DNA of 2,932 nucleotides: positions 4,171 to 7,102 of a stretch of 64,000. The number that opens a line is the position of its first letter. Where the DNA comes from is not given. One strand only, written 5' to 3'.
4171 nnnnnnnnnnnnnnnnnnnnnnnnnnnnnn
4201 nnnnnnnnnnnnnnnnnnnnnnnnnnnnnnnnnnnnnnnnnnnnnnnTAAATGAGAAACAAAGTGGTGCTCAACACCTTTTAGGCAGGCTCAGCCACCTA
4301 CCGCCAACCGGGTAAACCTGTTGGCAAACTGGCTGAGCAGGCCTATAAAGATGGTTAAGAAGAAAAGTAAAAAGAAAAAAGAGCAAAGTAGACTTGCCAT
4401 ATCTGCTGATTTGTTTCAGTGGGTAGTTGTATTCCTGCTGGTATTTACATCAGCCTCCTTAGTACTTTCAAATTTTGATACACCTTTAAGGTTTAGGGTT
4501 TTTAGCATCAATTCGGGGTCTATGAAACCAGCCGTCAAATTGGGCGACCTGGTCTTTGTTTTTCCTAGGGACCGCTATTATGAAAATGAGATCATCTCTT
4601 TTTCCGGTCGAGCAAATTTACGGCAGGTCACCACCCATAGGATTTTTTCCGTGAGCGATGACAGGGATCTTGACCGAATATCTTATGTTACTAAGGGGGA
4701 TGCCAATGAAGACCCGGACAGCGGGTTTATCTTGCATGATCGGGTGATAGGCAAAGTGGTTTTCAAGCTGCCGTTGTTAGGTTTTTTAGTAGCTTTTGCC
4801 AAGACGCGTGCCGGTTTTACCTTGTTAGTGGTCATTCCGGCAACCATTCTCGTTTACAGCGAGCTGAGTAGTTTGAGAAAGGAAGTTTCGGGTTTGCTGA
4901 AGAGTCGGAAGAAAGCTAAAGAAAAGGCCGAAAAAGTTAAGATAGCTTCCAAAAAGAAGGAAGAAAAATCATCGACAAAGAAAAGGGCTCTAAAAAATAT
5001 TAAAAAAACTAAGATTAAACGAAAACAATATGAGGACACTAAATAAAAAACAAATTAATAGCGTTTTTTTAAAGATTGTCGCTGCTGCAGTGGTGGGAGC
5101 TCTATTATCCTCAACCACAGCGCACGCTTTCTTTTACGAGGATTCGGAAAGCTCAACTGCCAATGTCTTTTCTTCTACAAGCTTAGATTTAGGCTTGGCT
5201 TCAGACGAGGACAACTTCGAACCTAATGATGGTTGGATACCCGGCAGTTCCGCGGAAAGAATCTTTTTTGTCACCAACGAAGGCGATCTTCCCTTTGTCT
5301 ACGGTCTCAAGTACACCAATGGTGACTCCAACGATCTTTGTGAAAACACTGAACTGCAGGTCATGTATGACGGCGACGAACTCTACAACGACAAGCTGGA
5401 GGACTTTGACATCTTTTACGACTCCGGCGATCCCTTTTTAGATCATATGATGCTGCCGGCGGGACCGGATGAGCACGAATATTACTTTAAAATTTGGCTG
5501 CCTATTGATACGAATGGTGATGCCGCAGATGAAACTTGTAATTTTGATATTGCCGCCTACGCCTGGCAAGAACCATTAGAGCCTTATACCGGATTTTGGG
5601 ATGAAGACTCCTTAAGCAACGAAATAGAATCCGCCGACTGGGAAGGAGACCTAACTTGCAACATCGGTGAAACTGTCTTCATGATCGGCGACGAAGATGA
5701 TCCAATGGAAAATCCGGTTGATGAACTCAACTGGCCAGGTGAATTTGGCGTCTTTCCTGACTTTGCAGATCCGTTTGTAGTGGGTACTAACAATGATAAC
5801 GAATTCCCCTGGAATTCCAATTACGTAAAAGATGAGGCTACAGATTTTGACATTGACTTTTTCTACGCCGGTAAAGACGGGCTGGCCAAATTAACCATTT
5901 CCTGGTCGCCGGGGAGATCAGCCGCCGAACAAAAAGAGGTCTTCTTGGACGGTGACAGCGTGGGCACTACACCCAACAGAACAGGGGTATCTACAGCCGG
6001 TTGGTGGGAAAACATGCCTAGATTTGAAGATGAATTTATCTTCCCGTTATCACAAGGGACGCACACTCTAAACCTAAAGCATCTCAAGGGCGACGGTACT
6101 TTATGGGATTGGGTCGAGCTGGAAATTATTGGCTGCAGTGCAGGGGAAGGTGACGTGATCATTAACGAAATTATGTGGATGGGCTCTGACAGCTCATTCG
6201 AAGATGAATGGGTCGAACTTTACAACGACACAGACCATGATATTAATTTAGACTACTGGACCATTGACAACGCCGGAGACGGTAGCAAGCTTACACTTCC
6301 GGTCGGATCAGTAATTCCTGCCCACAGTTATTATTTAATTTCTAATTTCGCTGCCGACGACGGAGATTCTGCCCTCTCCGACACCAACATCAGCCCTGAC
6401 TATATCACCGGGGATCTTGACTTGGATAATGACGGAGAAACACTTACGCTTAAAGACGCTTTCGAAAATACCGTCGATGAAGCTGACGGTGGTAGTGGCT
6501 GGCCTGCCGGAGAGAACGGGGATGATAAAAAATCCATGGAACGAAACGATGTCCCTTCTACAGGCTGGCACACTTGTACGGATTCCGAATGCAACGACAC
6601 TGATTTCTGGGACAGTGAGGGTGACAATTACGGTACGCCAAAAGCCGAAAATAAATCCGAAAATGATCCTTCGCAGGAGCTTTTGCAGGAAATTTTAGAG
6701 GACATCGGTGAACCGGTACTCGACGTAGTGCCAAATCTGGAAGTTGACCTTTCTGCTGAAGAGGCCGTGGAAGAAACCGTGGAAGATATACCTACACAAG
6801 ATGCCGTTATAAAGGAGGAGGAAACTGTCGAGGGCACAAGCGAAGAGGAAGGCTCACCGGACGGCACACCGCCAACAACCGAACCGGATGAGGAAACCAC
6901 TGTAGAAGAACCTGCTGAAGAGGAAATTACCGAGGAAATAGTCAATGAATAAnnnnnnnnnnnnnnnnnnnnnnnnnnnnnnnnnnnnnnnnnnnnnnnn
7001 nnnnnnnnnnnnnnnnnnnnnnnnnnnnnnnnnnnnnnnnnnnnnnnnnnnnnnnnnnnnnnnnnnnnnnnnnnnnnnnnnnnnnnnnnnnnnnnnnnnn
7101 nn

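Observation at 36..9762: Hybrid SipW/TasA-like plus sortase surface-fibre locus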

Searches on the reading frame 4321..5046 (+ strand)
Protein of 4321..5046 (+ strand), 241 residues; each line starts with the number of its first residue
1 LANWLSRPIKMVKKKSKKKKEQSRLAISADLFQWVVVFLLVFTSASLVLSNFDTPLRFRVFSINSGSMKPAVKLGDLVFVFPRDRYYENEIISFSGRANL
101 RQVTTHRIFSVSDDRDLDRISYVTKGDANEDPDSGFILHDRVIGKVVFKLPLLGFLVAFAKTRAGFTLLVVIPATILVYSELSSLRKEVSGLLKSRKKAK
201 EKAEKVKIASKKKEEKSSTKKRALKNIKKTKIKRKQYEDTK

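Call 3: search_protein_families(library=pfam, proteins=[window:4321-5046:+], max_evalue=0.1)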
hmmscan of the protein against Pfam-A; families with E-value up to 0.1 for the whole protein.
window:4321-5046:+ (241 aa): 0 families

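Call 4: search_protein_families(library=ncbifam, proteins=[window:4321-5046:+], max_evalue=0.1)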
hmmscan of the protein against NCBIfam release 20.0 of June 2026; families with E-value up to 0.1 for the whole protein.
window:4321-5046:+ (241 aa): 5 families
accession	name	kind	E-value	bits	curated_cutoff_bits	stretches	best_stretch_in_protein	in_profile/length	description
NF046067.1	SigPepSipWBacil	equivalog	8.1e-25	87.5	190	1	56-205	36-185/189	signal peptidase I SipW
TIGR02228.1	sigpep_I_arch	equivalog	7.7e-22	77.9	51.85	1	34-182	8-155/158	signal peptidase I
TIGR02227.1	sigpep_I_bact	equivalog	0.0003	20.7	47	1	49-114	11-80/162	signal peptidase I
TIGR00949.1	2A76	subfamily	0.047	13.4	183.95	1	149-227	37-106/185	homoserine/threonine efflux transporter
NF008114.0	PRK10861.1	equivalog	0.086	12.1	277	0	11-80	37-104/324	signal peptidase I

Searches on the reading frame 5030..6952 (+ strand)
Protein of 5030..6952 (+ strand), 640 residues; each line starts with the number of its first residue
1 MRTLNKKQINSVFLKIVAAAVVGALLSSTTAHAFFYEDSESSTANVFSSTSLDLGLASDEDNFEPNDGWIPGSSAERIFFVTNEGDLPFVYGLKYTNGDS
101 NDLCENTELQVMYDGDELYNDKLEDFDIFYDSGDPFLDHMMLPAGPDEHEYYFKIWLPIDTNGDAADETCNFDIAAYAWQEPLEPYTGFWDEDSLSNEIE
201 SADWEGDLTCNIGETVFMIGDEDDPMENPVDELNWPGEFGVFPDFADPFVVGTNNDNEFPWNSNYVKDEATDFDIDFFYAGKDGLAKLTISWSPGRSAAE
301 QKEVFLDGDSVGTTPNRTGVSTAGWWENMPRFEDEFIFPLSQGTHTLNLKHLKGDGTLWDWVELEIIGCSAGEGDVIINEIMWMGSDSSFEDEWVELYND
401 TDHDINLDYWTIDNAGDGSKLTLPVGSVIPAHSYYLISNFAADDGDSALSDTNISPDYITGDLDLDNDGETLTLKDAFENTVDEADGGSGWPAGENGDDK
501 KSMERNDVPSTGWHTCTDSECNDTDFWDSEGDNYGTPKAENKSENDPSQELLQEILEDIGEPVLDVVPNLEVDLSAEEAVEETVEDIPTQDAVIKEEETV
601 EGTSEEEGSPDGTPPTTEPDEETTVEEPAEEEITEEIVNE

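Call 3: search_protein_families(library=pfam, proteins=[window:5030-6952:+], max_evalue=0.1)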
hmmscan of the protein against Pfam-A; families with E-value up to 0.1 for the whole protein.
window:5030-6952:+ (640 aa): 2 families
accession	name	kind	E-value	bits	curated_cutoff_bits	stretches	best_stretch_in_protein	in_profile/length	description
PF00932.25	LTD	-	2.4e-15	57.3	34.3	1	371-484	3-104/109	Lamin Tail Domain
PF04263.21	TPK_catalytic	-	0.07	13.5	30.7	0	440-464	12-36/113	Thiamin pyrophosphokinase, catalytic domain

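Call 4: search_protein_families(library=ncbifam, proteins=[window:5030-6952:+], max_evalue=0.1)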
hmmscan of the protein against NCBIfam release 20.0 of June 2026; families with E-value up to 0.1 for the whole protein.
window:5030-6952:+ (640 aa): 0 families
